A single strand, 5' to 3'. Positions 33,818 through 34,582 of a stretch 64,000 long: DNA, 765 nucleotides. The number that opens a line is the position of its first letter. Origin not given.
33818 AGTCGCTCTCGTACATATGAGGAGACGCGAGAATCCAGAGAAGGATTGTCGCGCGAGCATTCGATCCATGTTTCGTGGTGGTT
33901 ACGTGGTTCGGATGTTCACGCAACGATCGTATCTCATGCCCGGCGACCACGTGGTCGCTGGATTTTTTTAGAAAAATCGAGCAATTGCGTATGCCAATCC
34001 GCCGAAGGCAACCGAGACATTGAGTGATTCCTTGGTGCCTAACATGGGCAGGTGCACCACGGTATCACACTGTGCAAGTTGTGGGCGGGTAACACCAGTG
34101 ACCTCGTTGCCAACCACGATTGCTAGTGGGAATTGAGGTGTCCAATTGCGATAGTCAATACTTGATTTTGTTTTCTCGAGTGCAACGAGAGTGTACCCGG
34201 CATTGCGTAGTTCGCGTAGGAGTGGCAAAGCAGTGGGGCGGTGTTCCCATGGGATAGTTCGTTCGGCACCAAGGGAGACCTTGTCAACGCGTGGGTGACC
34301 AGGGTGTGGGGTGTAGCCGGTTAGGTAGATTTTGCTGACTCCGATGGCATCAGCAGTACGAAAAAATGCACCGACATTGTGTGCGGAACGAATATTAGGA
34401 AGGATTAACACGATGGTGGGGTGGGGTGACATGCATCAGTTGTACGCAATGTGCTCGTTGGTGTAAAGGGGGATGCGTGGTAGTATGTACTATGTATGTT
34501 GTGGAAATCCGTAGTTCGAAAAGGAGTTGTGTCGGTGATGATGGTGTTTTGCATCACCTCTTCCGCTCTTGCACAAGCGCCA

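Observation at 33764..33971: Self-contained ~140-nt transcription unit with palindromic operator: candidate sRNA or leaderless micro-protein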

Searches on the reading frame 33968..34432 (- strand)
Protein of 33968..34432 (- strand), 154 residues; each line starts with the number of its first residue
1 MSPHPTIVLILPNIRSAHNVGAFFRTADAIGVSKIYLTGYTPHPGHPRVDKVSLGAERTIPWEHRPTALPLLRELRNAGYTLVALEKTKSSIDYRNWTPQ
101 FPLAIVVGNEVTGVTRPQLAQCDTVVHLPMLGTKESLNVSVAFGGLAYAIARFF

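Call 8: find_encoding_contigs(protein=window:33968-34432:-, flank=3000, max_places=10)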
Protein window:33968-34432:- (154 aa): 6 contigs read that carry it; 3 places shown.
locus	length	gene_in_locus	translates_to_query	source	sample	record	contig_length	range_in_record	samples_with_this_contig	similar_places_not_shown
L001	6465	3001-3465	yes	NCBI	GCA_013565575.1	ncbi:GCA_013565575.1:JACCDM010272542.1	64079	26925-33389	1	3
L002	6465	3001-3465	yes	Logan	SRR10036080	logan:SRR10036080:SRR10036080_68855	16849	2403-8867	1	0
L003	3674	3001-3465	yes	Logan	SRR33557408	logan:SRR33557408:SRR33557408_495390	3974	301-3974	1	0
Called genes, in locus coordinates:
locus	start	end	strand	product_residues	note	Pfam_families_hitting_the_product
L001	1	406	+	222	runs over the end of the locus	PF10108:DNA_pol_B_exo2, PF13482:RNase_H_2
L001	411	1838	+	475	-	PF13482:RNase_H_2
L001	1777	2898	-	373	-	PF07907:YibE_F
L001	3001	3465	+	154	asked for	PF00588:SpoU_methylase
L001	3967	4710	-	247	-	PF01978:TrmB (weak)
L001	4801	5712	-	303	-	PF01116:F_bP_aldolase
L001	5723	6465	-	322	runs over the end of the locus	PF00294:PfkB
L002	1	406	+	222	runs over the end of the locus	PF10108:DNA_pol_B_exo2, PF13482:RNase_H_2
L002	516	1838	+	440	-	PF13482:RNase_H_2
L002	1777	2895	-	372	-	PF07907:YibE_F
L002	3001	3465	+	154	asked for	PF00588:SpoU_methylase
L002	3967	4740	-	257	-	PF01978:TrmB (weak)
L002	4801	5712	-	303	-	PF01116:F_bP_aldolase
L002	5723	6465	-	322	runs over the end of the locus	PF00294:PfkB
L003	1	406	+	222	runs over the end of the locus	PF10108:DNA_pol_B_exo2, PF13482:RNase_H_2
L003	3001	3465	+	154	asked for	PF00588:SpoU_methylase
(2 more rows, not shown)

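Call 12: find_related_loci(query=window:33968-34432:-, collection=genome_contigs, flank=4000)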
Query window:33968-34432:- (154 aa) in genome_contigs; peptide patterns used: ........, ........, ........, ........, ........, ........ (x = any residue, [..] = any of these).
71 stretches matched a pattern; 20 encode a relative of the query (tblastn E <= 1e-3); 20 distinct loci.
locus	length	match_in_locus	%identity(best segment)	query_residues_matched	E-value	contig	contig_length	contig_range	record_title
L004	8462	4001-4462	85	1-154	6e-86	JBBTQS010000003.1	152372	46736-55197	MAG: Patescibacteria group bacterium isolate H41-bin251_1 H41_bin251_1_000000000003, whole genome shotgun sequence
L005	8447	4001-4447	66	2-150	4e-66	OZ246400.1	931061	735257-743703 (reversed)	MAG: uncultured Gammaproteobacteria bacterium isolate ERP019367_co1_39 genome assembly, chromosome: 1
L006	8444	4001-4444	59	5-152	3e-53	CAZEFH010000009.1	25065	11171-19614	MAG TPA_asm: uncultured Candidatus Saccharibacteria bacterium isolate binchicken_co269_92 genome assembly, contig: NODE_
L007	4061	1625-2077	51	4-154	1e-49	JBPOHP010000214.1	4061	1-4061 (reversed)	MAG: Candidatus Magasanikiibacteriota bacterium isolate MAG_113 c_000000367457, whole genome shotgun sequence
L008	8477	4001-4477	50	1-150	2e-47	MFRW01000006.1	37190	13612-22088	MAG: Candidatus Moranbacteria bacterium RIFCSPHIGHO2_01_FULL_55_24 rifcsphigho2_01_scaffold_5126, whole genome shotgun s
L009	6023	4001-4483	50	1-152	2e-46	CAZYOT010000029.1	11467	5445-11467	MAG TPA_asm: uncultured Bdellovibrionales bacterium isolate SRP278252_co2_135 genome assembly, contig: NODE_11935_length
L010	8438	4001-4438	52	1-147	8e-46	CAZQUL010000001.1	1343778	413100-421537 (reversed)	MAG TPA_asm: uncultured Gammaproteobacteria bacterium isolate SRP257259_co1_238 genome assembly, contig: NODE_1_length_1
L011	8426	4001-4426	53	7-148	2e-43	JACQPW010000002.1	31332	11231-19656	MAG: Candidatus Kerfeldbacteria bacterium isolate NC_groundwater_1317_Ag_S-0.2um_47_26 S_p2_S4_coassembly_k141_82434, wh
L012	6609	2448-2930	47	1-152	1e-42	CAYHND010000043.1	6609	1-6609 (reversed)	MAG TPA_asm: uncultured Bdellovibrionales bacterium isolate ERP119705_co13_526 genome assembly, contig: NODE_14584_lengt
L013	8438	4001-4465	47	7-150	7e-42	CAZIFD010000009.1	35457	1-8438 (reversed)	MAG TPA_asm: uncultured Bdellovibrionales bacterium isolate binchicken_co168_52 genome assembly, contig: NODE_2055_lengt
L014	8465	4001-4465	48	7-150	2e-41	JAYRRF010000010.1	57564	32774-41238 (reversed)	MAG: Candidatus Moraniibacteriota bacterium isolate XM1_ASGE3bin.23 k141_291827, whole genome shotgun sequence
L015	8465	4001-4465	46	7-152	3e-40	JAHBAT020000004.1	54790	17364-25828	MAG: Candidatus Moraniibacteriota bacterium isolate AQU-10 c_000000034288, whole genome shotgun sequence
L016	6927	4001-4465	48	7-152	3e-39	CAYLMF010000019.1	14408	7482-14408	MAG TPA_asm: uncultured Bdellovibrionales bacterium isolate SRP286056_co1_478 genome assembly, contig: NODE_5226_length_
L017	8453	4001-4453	47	5-153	3e-37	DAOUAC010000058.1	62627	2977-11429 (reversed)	MAG TPA_asm: Anaerolineaceae bacterium isolate H61_600 k121_192094, whole genome shotgun sequence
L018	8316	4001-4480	42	1-148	7e-35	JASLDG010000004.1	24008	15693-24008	MAG: Candidatus Saccharimonadales bacterium isolate SHSU.bins.118 k141_16829746, whole genome shotgun sequence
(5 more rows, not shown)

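Call 28: find_homologous_proteins(query=window:33968-34432:-, max_evalue=1e-30)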
Query window:33968-34432:- (154 aa): 3114 proteins with E <= 1e-30 among 4805 candidates; the best 120 are listed.
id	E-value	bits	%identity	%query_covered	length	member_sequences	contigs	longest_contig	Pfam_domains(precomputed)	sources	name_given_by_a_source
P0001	1.2e-91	323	94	100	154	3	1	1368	PF00588.25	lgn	-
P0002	1.5e-82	293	87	100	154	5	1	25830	PF00588.25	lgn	-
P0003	3.7e-82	292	86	100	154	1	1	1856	PF00588.25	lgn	-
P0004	4.3e-81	288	84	100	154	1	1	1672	PF00588.25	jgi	jgi:23S rRNA (guanosine2251-2'-O)-methyltransferase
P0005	1.6e-66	241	73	95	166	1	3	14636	PF00588.25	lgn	-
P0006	3.6e-64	233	71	95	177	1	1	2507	PF00588.25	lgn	-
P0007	5.4e-60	220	66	97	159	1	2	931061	PF00588.25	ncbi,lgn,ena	-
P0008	1.5e-59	218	71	94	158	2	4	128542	PF00588.25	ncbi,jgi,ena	-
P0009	1.6e-59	218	69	92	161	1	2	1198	PF00588.25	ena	-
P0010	6.7e-59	216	67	94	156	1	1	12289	PF00588.25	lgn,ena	-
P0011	6.9e-55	203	66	92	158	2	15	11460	PF00588.25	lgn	-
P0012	2.1e-54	202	63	95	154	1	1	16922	PF00588.25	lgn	-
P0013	2.5e-54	201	63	96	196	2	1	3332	PF00588.25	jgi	-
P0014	1.3e-53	199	61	96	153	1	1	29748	PF00588.25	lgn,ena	-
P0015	1.7e-53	199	63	93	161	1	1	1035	PF00588.25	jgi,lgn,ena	-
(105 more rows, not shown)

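Call 29: find_encoding_contigs(protein=P0001, flank=2500, max_places=3)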
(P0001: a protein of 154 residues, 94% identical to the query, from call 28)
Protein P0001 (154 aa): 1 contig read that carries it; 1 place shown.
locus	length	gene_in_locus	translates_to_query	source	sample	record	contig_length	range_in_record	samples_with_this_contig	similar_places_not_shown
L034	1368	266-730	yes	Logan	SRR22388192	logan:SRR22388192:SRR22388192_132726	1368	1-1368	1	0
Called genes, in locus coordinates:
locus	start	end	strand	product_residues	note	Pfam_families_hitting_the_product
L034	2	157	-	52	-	?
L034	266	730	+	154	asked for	PF00588:SpoU_methylase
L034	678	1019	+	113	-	-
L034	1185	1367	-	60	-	?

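Call 30: find_encoding_contigs(protein=P0002, flank=2500, max_places=3)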
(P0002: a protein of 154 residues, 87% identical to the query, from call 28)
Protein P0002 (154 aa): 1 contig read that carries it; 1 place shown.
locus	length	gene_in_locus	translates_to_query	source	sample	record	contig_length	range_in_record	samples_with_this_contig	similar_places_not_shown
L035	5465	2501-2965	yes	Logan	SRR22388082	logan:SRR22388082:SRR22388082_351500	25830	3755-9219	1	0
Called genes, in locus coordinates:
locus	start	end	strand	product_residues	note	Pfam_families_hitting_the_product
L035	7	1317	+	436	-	PF13482:RNase_H_2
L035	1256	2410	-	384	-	PF07907:YibE_F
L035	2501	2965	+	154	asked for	PF00588:SpoU_methylase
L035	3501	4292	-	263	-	PF01978:TrmB (weak)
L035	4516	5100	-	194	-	-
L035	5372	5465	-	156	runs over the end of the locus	-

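Call 31: find_encoding_contigs(protein=P0003, flank=2500, max_places=3)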
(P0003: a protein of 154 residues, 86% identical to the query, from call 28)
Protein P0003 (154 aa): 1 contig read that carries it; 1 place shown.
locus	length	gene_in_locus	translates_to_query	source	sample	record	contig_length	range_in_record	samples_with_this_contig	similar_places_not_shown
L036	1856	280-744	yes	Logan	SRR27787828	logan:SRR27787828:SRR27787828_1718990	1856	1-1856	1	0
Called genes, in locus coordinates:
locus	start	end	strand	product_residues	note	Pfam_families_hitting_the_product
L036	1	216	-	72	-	?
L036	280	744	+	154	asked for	PF00588:SpoU_methylase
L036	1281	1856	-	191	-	?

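Call 32: find_encoding_contigs(protein=P0004, flank=2500, max_places=3)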
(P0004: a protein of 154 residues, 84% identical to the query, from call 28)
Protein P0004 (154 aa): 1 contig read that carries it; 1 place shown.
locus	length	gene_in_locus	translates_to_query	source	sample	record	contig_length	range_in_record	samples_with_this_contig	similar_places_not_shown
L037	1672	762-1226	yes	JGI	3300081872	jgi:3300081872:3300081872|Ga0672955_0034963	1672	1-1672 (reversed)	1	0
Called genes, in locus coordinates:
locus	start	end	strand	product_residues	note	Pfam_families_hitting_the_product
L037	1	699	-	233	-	?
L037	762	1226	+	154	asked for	PF00588:SpoU_methylase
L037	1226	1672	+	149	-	?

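Call 33: find_encoding_contigs(protein=P0005, flank=2500, max_places=3)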
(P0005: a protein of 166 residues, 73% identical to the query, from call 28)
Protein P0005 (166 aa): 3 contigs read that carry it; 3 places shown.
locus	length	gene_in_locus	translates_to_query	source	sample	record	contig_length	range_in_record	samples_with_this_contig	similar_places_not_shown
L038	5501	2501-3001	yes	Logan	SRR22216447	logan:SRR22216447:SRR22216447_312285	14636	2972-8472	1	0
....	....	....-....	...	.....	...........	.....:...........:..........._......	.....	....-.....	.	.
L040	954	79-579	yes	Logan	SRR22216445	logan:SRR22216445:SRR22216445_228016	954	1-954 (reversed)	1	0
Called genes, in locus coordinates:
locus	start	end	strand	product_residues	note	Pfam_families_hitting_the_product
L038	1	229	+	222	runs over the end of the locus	PF10108:DNA_pol_B_exo2, PF13482:RNase_H_2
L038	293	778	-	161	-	-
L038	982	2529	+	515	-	PF13482:RNase_H_2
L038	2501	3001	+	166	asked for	PF00588:SpoU_methylase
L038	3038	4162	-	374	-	PF18915:DUF5667 (faint)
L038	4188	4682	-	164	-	PF04542:Sigma70_r2, PF07638:Sigma70_ECF (weak), PF08281:Sigma70_r4_2, PF04545:Sigma70_r4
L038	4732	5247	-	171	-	-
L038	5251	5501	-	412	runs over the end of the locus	PF12704:MacB_PCD, PF02687:FtsX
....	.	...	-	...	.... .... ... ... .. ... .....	-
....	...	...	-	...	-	-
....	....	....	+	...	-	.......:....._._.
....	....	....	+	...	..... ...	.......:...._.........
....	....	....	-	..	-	?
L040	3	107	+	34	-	?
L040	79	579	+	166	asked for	PF00588:SpoU_methylase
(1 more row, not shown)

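Call 34: find_encoding_contigs(protein=P0006, flank=2500, max_places=3)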
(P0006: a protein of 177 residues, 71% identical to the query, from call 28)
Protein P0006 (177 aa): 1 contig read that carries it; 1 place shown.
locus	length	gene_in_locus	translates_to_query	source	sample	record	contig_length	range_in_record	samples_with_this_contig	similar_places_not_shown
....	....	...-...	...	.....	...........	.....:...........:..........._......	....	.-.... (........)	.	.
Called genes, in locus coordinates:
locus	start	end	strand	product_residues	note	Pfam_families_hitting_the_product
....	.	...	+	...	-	?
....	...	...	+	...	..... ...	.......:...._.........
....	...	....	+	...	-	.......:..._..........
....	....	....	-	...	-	?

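Call 55: search_protein_families(library=pfam, proteins=[window:33968-34432:-], max_evalue=0.01)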
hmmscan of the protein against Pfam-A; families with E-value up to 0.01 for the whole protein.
window:33968-34432:- (154 aa): 1 family
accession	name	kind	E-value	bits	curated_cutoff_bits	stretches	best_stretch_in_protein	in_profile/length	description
PF00588.24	SpoU_methylase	-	1.5e-31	109.8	29.7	1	7-144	2-138/142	SpoU rRNA Methylase family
